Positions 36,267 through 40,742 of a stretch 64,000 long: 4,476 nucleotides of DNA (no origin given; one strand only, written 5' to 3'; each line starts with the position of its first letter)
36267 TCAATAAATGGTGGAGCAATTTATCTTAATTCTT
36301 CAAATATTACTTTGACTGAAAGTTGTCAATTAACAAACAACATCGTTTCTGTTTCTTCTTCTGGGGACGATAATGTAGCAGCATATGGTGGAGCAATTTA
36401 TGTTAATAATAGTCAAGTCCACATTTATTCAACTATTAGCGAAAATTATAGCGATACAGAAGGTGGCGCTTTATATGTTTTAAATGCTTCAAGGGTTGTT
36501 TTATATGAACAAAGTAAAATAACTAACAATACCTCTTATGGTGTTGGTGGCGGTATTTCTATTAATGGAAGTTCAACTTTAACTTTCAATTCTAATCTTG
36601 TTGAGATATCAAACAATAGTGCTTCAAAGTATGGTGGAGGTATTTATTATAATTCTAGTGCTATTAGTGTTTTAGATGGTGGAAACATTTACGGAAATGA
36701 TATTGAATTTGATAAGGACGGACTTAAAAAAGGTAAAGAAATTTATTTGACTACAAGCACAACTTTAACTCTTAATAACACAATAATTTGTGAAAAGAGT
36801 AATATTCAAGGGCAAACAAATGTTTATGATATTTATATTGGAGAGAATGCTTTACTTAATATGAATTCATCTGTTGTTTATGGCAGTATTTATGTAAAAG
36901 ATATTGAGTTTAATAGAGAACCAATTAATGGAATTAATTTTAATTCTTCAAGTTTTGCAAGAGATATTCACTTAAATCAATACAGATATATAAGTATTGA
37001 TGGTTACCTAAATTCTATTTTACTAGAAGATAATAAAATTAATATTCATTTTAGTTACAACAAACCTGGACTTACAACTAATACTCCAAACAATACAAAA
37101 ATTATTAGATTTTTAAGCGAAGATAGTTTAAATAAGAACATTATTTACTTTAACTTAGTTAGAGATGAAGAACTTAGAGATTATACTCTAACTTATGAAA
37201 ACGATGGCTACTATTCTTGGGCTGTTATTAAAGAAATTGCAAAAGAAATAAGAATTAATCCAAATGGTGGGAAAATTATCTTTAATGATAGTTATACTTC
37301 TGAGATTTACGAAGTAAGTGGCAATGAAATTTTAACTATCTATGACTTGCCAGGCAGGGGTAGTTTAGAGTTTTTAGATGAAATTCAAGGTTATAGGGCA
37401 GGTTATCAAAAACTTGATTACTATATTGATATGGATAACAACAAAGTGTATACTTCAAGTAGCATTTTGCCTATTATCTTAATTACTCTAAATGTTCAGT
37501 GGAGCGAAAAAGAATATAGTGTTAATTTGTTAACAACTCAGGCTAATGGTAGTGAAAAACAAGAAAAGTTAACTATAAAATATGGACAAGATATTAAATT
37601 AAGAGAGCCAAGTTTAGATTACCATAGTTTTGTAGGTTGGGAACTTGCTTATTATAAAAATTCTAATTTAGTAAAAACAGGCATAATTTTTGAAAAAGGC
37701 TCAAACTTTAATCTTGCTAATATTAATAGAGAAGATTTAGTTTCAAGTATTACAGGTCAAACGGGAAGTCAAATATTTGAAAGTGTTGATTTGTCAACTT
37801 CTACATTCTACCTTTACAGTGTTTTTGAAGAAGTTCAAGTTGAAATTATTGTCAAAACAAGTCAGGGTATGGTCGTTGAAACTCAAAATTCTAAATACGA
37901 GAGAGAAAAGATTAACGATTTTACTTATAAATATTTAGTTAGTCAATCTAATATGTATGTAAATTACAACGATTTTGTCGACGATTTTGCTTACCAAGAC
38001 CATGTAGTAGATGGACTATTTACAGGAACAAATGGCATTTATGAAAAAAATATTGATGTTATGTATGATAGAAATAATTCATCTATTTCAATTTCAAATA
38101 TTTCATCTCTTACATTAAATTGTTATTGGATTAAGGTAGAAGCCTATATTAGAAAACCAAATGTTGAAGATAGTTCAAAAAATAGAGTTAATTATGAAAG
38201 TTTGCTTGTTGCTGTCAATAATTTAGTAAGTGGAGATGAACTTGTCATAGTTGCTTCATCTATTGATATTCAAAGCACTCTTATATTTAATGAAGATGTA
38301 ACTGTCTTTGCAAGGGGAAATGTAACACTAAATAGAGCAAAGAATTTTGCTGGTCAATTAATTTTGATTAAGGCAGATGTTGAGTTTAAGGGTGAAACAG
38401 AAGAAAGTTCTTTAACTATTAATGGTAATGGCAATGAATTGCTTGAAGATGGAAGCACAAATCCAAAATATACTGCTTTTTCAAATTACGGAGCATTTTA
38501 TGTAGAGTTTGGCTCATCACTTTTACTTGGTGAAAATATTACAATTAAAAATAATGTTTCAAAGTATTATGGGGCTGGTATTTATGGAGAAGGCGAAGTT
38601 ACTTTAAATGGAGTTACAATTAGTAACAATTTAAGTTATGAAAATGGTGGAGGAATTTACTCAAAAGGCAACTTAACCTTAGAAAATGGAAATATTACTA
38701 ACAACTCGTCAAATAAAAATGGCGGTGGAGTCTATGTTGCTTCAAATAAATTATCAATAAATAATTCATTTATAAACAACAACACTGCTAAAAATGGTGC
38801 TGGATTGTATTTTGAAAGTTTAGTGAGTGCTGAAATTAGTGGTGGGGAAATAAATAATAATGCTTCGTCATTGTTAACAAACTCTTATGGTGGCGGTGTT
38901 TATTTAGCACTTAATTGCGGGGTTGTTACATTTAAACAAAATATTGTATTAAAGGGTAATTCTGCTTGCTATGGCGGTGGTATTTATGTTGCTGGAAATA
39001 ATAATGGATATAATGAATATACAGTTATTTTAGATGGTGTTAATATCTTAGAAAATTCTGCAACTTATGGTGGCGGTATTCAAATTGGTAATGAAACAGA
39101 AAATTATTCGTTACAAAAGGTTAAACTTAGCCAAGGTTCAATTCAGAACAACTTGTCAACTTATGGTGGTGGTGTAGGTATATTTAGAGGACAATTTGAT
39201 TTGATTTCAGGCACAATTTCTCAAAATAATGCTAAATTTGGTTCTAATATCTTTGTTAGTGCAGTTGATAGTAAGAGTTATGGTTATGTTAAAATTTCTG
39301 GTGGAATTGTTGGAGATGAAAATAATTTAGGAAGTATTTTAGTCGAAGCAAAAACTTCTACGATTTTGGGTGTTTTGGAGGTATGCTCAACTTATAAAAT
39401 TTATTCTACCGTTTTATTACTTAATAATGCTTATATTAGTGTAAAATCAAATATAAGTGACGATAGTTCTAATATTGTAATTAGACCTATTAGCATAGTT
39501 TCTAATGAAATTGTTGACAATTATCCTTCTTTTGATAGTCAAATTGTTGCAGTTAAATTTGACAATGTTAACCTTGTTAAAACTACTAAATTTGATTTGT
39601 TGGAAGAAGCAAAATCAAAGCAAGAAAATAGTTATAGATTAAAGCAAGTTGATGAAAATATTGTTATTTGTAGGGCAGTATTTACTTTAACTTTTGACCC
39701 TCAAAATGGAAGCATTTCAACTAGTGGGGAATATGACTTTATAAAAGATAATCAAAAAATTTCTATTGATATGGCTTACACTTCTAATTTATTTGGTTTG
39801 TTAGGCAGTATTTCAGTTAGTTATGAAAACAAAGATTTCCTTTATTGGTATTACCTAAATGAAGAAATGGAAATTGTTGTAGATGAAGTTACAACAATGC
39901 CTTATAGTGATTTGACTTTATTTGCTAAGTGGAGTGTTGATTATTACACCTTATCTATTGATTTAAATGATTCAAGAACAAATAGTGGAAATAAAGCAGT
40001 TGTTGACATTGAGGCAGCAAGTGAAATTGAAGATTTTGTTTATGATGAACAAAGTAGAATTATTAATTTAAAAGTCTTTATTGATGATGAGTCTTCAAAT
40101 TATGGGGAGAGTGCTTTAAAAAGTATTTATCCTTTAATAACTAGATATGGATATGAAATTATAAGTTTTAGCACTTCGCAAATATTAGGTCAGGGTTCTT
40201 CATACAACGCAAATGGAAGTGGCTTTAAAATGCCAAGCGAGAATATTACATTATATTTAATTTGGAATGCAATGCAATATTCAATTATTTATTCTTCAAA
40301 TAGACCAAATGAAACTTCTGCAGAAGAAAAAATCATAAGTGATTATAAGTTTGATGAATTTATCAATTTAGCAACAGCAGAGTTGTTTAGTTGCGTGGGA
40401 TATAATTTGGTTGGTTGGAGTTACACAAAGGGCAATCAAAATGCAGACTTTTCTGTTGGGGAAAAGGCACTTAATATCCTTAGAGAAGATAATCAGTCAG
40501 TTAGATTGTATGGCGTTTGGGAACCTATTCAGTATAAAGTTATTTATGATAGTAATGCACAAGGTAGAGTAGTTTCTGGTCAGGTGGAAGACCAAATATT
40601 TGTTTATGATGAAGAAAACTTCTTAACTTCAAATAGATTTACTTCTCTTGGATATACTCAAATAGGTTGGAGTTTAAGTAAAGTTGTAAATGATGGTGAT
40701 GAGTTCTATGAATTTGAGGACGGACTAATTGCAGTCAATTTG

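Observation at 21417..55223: One uninterrupted 33.8-kb gene for an 11,268-aa membrane-anchored surface protein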

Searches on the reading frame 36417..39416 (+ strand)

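Call 95: search_protein_families(library=ncbifam, proteins=[window:36417-39416:+], max_evalue=0.01)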
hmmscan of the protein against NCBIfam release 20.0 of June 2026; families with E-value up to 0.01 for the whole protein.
window:36417-39416:+ (1000 aa): 1 family
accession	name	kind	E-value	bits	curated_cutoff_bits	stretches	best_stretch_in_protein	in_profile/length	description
TIGR01376.1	POMP_repeat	repeat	2.1e-06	27.3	15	1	733-756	5-28/28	polymorphic outer membrane protein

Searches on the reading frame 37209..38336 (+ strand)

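Call 35: search_protein_families(library=pfam, proteins=[window:37209-38336:+], max_evalue=0.1)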
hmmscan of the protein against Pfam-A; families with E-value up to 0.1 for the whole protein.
window:37209-38336:+ (376 aa): 1 family
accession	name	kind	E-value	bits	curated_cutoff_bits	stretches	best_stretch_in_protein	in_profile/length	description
PF13173.12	AAA_14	-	0.038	14.4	27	0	40-94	53-107/129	AAA domain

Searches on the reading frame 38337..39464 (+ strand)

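Call 35: search_protein_families(library=pfam, proteins=[window:38337-39464:+], max_evalue=0.1)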
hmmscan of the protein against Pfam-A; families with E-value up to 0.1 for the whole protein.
window:38337-39464:+ (376 aa): 1 family
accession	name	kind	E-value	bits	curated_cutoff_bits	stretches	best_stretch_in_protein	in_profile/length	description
PF02415.23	Chlam_PMP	-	3.5e-05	24.1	20.6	1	93-110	2-19/19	Chlamydia polymorphic membrane protein (Chlamydia_PMP) repeat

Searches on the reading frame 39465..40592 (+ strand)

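Call 35: search_protein_families(library=pfam, proteins=[window:39465-40592:+], max_evalue=0.1)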
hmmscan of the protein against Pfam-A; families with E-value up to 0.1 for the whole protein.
window:39465-40592:+ (376 aa): 3 families
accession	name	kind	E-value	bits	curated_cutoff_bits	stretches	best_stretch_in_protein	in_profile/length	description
PF09479.16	Flg_new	-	0.00038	20.9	27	1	73-155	1-65/65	Listeria-Bacteroides repeat domain (List_Bact_rpt)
PF21347.3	DUF3108_like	-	0.016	15.5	27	1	49-108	15-74/199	DUF3108-like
PF13482.12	RNase_H_2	-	0.035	14.5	22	0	19-70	65-117/165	RNase_H superfamily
